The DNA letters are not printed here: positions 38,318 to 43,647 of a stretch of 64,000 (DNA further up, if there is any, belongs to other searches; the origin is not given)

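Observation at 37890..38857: ICE-borne polymorphic toxin C-terminal domain with a translationally coupled immunity-like gene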

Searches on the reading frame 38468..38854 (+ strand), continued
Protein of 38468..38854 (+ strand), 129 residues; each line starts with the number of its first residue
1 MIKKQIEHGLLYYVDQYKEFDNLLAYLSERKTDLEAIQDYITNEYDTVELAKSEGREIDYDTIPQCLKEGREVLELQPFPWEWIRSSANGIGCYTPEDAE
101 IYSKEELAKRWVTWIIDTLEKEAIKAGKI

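Call 70: fold_search(model_id=the predicted structure, library=pdb)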
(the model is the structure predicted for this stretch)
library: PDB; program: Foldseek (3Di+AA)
matches with E <= 10: 137; with E <= 0.001: 0
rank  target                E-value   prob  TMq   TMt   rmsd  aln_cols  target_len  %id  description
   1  6d8z_B                4.0e-01  0.18  0.22  0.12  11.8       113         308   12  Crystal Structure of the C-terminal Guanine Nucleotide Exchange Factor Module of Human Trio (released 2019-02-20)
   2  6d8z_A                6.1e-01  0.15  0.23  0.13  11.6       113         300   12  Crystal Structure of the C-terminal Guanine Nucleotide Exchange Factor Module of Human Trio (released 2019-02-20)
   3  8dz8_B                1.0e+00  0.08  0.19  0.24  12.8       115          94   11  Neoleukin 4, a de novo designed IL-4 mimetic (released 2023-03-29)
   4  6mj1                  1.7e+00  0.08  0.20  0.15  10.9       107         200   14  Crystal structure of RefZ (regulator of FtsZ) from Bacillus subtilis (released 2019-03-20)
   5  6r2g_A                2.0e+00  0.09  0.26  0.23  13.6       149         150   15  Crystal structure of a single-chain protein mimetic of the gp41 NHR trimer in complex with the synthetic CHR peptide C (released 2019-07-10)
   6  3n0p_A                2.1e+00  0.06  0.22  0.16  15.5       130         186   15  A mutant human Prolactin receptor antagonist H30A in complex with the extracellular domain of the human prolactin rece (released 2010-09-29)
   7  3ncb_A                2.1e+00  0.06  0.21  0.16  15.4       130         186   15  A mutant human Prolactin receptor antagonist H180A in complex with the extracellular domain of the human prolactin rec (released 2010-09-29)
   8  4hwc_B                2.2e+00  0.09  0.20  0.27   9.6       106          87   12  Structure of ATBAG1 (released 2013-05-29)
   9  3mzg_A                2.2e+00  0.06  0.22  0.16  15.5       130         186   15  Crystal structure of a human prolactin receptor antagonist in complex with the extracellular domain of the human prola (released 2010-09-29)
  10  5e3e_A                2.3e+00  0.38  0.44  0.56   5.0       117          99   16  Crystal structure of CdiA-CT/CdiI complex from Y. kristensenii 33638 (released 2015-11-25)
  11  7dgy                  2.3e+00  0.15  0.30  0.38   7.6       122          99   12  De novo designed protein H4C2R (released 2021-12-15)
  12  8ab6_B                2.6e+00  0.08  0.20  0.07  14.7        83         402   14  Complex III2 from Yarrowia lipolytica, combined datasets, consensus refinement (released 2023-01-11)
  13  4qyl_A                2.7e+00  0.06  0.21  0.22  14.7       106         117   17  Crystal Structure of the human BRPF1 bromodomain in complex with a histone H2AK5ac peptide (released 2014-09-24)
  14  4l8i_B                3.0e+00  0.11  0.29  0.32  10.0       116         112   15  Crystal structure of RSV epitope scaffold FFL_005 (released 2014-02-12)
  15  1bgd                  3.0e+00  0.06  0.24  0.21  14.5       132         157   14  CRYSTAL STRUCTURE OF CANINE AND BOVINE GRANULOCYTE-COLONY STIMULATING FACTOR (G-CSF) (released 1993-10-31)
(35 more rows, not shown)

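Call 72: search_solved_structures(query=P0013, max_evalue=10, show_alignments=2)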
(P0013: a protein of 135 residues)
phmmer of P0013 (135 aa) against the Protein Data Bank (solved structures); distinct sequences matched with E-value up to 10: 2.
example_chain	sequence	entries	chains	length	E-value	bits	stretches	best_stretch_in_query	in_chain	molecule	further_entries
3mzy_A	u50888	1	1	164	0.26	14.3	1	6-67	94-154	RNA polymerase sigma-H factor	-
7dgw_A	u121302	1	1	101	1.5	11.8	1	71-133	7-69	de novo designed protein H4A2S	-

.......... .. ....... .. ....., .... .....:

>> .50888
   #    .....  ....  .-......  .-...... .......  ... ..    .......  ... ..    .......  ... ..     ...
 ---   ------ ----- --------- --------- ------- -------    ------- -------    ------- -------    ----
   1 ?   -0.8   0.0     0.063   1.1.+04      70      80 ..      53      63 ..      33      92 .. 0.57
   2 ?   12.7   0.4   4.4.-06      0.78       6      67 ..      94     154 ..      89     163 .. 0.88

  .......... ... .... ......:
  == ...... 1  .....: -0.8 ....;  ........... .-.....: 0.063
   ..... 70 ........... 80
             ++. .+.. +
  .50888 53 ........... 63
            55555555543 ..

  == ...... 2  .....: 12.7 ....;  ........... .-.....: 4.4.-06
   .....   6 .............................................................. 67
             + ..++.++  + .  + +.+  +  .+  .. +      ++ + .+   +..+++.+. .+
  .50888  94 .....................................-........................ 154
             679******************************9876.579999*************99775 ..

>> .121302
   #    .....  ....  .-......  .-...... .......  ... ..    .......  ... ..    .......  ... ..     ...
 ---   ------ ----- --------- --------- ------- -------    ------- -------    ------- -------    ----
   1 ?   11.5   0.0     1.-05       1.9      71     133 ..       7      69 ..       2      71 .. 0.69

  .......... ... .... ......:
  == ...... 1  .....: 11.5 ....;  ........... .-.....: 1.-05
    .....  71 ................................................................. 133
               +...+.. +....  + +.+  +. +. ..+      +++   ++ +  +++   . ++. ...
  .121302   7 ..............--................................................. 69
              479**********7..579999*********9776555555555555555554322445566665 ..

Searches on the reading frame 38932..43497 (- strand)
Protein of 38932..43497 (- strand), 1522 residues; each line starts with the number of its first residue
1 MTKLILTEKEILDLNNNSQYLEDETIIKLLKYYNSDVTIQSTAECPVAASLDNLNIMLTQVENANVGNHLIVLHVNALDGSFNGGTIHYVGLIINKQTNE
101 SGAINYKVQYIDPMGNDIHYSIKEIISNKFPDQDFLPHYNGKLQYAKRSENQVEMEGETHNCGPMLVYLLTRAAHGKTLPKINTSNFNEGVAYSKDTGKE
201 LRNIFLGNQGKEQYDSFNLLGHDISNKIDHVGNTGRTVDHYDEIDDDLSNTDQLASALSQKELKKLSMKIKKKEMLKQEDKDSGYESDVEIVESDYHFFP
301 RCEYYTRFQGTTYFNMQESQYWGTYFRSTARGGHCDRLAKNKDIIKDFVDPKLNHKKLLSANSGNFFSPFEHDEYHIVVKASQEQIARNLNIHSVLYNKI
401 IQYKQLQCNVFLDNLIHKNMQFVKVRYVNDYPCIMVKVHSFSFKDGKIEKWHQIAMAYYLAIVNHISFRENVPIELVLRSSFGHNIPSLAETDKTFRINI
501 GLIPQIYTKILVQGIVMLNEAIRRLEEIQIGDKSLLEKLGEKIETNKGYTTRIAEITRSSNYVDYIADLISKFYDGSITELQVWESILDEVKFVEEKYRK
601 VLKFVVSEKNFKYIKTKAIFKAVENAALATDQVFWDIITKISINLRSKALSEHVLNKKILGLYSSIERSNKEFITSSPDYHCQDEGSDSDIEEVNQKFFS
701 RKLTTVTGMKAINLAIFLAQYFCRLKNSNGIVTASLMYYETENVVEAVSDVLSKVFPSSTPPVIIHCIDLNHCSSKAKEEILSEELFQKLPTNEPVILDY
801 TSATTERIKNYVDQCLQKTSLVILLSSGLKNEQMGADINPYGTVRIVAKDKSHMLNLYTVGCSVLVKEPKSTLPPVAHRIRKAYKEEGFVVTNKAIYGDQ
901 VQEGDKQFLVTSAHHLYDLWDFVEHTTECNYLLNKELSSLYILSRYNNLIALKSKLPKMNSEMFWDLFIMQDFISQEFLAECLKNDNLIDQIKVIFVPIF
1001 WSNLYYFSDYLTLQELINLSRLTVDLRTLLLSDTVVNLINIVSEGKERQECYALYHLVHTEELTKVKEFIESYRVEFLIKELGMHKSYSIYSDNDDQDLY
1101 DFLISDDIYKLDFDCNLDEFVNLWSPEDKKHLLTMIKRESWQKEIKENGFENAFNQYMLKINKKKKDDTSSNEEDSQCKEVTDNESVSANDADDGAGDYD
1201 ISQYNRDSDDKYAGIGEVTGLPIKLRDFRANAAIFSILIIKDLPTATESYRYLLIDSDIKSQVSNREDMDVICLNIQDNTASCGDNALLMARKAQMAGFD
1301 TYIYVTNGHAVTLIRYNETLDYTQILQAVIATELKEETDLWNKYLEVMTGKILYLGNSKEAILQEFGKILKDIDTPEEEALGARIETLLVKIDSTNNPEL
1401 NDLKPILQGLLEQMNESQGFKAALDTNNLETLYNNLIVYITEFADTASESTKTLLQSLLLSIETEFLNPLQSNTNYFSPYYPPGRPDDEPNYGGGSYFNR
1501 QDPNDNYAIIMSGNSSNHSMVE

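Call 9: search_protein_families(library=pfam, proteins=[window:38932-43497:-], max_evalue=0.001)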
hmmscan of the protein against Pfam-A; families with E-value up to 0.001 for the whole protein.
window:38932-43497:- (1522 aa): 0 families

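Call 85: search_protein_families(library=pfam, proteins=[window:38932-43497:-], max_evalue=1)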
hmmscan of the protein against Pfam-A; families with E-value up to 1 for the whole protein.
window:38932-43497:- (1522 aa): 1 family
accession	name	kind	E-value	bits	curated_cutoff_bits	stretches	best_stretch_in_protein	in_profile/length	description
PF22179.2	RickCE_cat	-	0.023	15.5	27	1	83-180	8-90/102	RickCE-like, catalytic domain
